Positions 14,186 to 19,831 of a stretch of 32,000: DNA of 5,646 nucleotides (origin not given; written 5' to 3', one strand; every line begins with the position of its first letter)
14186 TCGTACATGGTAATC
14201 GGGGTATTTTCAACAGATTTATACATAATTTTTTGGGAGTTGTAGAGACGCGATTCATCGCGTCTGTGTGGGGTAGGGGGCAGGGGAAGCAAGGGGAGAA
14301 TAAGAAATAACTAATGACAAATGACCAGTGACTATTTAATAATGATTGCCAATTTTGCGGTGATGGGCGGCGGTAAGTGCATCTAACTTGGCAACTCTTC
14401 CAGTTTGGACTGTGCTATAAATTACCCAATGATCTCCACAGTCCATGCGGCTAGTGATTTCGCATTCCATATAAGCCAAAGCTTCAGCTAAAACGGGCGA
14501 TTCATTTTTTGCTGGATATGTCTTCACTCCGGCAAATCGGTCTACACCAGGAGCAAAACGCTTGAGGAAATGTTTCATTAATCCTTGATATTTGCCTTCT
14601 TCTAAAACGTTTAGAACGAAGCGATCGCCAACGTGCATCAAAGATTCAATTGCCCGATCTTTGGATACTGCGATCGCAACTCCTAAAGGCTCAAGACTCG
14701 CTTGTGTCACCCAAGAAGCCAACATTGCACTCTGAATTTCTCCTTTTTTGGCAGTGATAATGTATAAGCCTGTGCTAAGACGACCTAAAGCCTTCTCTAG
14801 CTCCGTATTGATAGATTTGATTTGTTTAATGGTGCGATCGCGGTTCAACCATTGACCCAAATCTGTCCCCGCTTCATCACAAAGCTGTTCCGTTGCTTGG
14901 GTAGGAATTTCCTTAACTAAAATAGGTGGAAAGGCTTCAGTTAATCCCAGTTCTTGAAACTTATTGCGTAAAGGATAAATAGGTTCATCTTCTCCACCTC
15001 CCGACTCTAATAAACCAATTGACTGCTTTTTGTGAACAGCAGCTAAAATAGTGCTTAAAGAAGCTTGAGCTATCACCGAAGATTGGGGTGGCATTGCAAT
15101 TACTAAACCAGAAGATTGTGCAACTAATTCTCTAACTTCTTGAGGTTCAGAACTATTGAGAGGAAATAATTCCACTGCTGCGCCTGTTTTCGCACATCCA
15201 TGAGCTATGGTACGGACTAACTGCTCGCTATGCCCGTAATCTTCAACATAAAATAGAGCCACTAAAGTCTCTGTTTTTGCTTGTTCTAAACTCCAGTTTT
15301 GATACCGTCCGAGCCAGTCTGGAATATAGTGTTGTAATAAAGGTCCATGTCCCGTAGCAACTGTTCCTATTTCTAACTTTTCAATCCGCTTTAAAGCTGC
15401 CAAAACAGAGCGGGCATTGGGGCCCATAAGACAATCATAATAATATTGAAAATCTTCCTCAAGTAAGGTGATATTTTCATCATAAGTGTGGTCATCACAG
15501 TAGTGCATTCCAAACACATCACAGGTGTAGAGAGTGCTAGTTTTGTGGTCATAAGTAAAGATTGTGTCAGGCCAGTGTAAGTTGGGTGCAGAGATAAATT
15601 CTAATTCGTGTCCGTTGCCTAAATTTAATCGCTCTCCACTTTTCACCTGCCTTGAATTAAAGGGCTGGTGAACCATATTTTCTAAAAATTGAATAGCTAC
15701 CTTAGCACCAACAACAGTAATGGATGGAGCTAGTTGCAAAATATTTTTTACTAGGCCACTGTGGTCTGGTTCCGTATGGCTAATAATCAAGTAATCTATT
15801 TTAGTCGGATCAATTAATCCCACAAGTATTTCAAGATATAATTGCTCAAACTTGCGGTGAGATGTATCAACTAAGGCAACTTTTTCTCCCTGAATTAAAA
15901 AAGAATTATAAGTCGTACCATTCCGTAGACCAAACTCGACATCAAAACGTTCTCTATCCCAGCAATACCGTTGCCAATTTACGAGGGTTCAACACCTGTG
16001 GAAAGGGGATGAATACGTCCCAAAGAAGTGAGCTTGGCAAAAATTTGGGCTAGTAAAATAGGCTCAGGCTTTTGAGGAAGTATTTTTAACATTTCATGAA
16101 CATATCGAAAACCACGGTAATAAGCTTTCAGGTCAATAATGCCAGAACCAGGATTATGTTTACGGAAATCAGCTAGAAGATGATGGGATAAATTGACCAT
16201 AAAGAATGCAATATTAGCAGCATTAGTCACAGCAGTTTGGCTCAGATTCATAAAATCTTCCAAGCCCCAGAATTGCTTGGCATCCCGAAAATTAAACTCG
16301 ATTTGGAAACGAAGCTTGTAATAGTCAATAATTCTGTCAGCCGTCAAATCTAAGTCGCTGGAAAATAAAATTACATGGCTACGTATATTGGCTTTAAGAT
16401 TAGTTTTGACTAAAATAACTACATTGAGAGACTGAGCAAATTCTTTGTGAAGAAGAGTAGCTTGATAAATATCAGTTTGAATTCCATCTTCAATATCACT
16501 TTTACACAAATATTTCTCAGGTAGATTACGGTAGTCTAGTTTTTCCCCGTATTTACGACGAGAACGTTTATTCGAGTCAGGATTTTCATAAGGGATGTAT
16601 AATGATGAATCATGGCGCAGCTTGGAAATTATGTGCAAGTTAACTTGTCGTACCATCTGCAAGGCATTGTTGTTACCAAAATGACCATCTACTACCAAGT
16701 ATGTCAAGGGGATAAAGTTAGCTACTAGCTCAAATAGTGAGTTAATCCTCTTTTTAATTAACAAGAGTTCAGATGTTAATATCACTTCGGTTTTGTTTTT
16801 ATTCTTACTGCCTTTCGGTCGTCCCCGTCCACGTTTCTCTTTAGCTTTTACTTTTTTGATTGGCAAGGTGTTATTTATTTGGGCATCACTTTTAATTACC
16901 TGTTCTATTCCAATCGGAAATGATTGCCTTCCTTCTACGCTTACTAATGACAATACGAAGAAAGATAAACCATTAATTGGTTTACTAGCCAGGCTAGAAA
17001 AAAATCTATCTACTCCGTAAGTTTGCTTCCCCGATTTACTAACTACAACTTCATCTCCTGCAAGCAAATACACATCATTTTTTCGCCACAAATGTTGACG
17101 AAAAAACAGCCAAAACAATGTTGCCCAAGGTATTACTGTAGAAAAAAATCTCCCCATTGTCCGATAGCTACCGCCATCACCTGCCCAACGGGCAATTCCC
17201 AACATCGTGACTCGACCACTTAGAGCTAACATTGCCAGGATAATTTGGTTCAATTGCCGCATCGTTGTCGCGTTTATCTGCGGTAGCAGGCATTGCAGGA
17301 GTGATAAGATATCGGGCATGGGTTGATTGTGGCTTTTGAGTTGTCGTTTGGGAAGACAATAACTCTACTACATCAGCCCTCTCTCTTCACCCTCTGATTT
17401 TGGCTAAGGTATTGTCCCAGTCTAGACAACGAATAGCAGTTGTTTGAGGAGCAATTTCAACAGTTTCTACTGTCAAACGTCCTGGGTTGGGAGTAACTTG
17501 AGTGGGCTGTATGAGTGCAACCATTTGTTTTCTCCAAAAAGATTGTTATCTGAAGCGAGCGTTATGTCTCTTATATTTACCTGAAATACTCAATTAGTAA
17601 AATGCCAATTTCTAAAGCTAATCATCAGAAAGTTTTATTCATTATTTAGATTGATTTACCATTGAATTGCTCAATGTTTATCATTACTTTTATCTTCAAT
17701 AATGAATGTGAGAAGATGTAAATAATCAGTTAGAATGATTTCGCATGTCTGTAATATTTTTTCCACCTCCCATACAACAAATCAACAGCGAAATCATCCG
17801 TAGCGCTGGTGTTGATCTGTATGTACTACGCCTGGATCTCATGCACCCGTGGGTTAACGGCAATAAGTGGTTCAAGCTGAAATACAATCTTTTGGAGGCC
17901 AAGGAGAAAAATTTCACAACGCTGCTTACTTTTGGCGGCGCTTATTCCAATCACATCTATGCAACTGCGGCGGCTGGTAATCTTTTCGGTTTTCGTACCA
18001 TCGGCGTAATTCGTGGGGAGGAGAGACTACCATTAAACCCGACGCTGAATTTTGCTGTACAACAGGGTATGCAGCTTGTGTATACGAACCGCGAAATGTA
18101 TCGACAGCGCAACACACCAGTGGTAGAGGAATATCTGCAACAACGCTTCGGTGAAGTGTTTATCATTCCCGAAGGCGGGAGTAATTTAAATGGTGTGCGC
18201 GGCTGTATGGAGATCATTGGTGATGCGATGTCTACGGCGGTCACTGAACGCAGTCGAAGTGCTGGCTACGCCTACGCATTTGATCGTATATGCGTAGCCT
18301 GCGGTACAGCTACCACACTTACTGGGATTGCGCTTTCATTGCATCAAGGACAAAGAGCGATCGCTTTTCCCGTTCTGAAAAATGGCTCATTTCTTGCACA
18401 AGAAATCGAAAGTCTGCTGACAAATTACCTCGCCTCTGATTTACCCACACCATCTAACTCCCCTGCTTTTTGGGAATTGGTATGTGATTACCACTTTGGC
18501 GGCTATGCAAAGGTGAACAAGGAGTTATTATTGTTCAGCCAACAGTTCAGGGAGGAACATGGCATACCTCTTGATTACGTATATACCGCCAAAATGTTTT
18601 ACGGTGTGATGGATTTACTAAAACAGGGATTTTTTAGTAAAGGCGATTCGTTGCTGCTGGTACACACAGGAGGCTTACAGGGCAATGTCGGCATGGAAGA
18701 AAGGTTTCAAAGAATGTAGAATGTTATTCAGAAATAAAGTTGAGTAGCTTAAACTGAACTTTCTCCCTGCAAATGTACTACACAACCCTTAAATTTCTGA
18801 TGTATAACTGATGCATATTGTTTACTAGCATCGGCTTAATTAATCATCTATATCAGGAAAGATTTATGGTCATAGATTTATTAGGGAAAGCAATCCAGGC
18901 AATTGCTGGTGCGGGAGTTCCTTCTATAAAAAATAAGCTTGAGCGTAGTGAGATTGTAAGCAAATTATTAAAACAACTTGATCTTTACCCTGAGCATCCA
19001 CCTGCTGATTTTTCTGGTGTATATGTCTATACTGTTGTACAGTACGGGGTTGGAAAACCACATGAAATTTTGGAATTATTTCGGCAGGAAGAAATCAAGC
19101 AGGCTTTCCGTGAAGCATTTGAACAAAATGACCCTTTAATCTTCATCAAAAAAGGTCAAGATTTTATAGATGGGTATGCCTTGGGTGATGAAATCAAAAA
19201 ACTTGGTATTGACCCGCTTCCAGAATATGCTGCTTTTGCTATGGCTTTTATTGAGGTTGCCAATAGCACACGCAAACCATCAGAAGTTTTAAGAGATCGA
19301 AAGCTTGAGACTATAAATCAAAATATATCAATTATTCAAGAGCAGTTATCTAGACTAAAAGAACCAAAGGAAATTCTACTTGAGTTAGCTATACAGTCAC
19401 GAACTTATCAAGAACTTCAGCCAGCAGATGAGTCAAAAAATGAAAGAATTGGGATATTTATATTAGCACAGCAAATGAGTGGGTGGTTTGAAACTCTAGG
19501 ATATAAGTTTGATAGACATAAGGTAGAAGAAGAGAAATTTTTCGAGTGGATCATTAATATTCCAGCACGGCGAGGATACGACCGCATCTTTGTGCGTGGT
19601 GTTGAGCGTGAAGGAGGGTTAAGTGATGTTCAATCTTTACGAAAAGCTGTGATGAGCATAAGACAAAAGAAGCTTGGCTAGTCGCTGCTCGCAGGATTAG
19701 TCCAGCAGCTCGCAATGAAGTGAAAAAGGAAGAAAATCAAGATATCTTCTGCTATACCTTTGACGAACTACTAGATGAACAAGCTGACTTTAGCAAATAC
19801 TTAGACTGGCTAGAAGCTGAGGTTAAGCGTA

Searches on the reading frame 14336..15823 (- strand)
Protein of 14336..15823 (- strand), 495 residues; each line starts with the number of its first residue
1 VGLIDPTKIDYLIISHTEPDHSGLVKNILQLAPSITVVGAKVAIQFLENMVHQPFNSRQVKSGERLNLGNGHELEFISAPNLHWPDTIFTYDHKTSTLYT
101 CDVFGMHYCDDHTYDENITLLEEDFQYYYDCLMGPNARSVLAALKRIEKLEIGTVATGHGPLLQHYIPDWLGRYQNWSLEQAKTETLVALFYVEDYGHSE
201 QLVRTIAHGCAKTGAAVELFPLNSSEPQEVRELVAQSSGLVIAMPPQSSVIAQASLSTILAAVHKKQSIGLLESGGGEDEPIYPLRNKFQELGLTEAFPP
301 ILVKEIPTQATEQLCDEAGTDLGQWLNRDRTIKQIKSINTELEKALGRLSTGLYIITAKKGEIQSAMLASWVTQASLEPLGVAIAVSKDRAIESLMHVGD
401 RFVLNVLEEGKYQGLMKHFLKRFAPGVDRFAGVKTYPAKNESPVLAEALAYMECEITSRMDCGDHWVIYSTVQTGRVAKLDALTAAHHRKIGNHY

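Call 17: search_protein_families(library=pfam, proteins=[window:14336-15823:-], max_evalue=0.001)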
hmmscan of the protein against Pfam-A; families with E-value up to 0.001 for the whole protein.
window:14336-15823:- (495 aa): 3 families
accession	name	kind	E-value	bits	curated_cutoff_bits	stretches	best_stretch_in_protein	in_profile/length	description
PF01613.24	Flavin_Reduct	-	1.9e-30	106.4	27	1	346-479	1-135/153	Flavin reductase like domain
PF19583.5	ODP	-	1.3e-19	71.3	27.2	1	3-160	35-194/194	ODP family beta lactamase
PF00753.33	Lactamase_B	-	3.8e-06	27.4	22.7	1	5-159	40-196/196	Metallo-beta-lactamase superfamily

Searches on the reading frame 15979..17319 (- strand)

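Call 17: search_protein_families(library=pfam, proteins=[window:15979-17319:-], max_evalue=0.001)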
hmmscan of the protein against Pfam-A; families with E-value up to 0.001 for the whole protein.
window:15979-17319:- (446 aa): 2 families
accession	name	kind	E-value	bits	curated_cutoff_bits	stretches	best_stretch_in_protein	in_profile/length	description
PF13546.12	DDE_5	-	2.2e-58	198.4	27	1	10-283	1-258/272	DDE superfamily endonuclease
PF01609.27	DDE_Tnp_1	-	9.8e-10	39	23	1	204-377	76-200/200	Transposase DDE domain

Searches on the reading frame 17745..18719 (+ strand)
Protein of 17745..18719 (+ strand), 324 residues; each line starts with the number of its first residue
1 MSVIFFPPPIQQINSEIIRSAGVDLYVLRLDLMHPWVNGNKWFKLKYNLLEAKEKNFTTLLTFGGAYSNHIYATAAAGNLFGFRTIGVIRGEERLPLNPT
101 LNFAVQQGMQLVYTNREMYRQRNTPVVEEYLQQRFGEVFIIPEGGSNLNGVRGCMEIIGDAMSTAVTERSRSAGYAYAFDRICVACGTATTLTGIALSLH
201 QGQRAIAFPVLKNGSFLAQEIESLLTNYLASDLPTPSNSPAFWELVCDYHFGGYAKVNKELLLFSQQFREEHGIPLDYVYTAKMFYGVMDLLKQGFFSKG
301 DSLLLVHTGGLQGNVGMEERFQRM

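Call 17: search_protein_families(library=pfam, proteins=[window:17745-18719:+], max_evalue=0.001)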
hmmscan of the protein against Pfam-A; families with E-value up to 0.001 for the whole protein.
window:17745-18719:+ (324 aa): 1 family
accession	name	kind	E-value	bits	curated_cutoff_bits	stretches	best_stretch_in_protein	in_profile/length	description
PF00291.31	PALP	-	4.1e-14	53.1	35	1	20-309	19-295/295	Pyridoxal-phosphate dependent enzyme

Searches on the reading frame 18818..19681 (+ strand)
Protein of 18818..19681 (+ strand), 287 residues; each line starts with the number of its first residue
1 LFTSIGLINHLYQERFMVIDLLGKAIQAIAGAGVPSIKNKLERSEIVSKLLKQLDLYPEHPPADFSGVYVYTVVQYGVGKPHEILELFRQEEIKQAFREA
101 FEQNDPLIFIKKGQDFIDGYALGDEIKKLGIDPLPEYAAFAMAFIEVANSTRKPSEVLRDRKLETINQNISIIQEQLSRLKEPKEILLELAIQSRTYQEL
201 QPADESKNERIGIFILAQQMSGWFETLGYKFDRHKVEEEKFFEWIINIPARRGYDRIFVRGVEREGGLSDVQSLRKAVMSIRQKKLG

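Call 17: search_protein_families(library=pfam, proteins=[window:18818-19681:+], max_evalue=0.001)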
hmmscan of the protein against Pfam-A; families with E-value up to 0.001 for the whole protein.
window:18818-19681:+ (287 aa): 2 families
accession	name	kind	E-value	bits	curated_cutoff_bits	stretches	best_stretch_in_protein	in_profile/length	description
PF22736.1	NNH5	-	1e-47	161.9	27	1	20-154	3-134/134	NACHT N-terminal Helical domain 5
PF22722.2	NA-iREase1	-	9.7e-21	74.2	27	1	216-283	1-69/106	NACHT-associated inactive Restriction Endonuclease 1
